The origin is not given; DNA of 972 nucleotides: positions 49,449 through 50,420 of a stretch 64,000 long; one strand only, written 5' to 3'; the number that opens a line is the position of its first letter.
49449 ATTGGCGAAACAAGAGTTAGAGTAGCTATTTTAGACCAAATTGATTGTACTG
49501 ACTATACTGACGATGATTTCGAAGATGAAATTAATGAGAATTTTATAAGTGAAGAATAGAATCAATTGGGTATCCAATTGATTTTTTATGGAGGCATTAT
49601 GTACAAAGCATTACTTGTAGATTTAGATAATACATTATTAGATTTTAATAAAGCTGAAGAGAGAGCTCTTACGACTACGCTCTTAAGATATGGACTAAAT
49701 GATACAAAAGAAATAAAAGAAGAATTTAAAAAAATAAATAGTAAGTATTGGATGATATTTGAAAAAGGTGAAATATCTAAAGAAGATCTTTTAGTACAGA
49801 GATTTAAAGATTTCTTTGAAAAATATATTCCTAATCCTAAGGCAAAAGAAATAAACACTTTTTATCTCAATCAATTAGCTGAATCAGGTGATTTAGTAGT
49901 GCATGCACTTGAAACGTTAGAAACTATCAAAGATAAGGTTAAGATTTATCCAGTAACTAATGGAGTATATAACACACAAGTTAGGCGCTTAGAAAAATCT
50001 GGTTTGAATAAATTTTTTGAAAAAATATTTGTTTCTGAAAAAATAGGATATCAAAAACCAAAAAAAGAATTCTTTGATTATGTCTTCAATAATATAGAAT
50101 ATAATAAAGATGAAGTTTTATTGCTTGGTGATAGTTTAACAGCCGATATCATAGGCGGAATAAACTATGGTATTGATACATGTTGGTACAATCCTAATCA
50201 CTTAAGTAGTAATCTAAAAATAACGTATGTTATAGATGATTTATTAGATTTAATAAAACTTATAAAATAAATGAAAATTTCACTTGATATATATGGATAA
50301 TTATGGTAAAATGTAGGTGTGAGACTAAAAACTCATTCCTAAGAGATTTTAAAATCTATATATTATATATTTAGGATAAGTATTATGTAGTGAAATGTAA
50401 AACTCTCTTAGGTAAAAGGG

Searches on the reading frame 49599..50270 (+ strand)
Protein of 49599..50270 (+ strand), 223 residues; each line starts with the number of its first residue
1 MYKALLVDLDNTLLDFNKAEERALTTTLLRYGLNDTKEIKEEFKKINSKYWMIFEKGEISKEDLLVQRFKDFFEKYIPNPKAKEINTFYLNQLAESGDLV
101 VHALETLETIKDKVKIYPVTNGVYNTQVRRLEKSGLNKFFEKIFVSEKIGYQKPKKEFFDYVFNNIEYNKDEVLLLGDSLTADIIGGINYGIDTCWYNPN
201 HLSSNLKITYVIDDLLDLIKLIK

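Call 66: find_related_loci(query=window:49599-50270:+, collection=metagenome_contigs, flank=10000)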
Query window:49599-50270:+ (223 aa) in metagenome_contigs; peptide patterns used: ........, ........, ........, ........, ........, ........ (x = any residue, [..] = any of these).
599 stretches matched a pattern (row limit reached: there are more); 444 encode a relative of the query (tblastn E <= 1e-3); the best 80 are kept; 80 distinct loci.
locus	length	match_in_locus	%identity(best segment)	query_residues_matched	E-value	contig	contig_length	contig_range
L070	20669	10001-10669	99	1-223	2e-144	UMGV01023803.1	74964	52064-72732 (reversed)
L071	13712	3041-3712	46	2-222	2e-61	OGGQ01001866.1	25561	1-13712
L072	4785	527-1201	40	2-222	5e-54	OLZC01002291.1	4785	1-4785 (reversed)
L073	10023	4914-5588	40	2-222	6e-54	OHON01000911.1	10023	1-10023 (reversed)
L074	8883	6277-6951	40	2-222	6e-54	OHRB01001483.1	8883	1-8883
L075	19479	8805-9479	40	2-222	6e-54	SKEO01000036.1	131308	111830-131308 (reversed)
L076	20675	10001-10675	40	2-222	6e-54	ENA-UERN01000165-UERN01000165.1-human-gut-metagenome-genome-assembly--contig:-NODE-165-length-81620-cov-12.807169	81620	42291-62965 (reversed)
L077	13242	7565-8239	40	2-222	6e-54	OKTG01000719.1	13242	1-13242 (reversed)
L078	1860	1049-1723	40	2-222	4e-55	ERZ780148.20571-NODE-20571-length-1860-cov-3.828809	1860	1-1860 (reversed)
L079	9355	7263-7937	40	2-222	6e-54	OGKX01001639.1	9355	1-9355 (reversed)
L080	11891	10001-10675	40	2-222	6e-54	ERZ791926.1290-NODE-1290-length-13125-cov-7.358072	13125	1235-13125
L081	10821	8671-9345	40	2-222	6e-54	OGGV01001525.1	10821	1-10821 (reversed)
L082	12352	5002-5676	41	2-222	4e-54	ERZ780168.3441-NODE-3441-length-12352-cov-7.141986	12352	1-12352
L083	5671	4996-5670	40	2-222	5e-54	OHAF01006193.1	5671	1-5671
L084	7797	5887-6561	40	2-222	6e-54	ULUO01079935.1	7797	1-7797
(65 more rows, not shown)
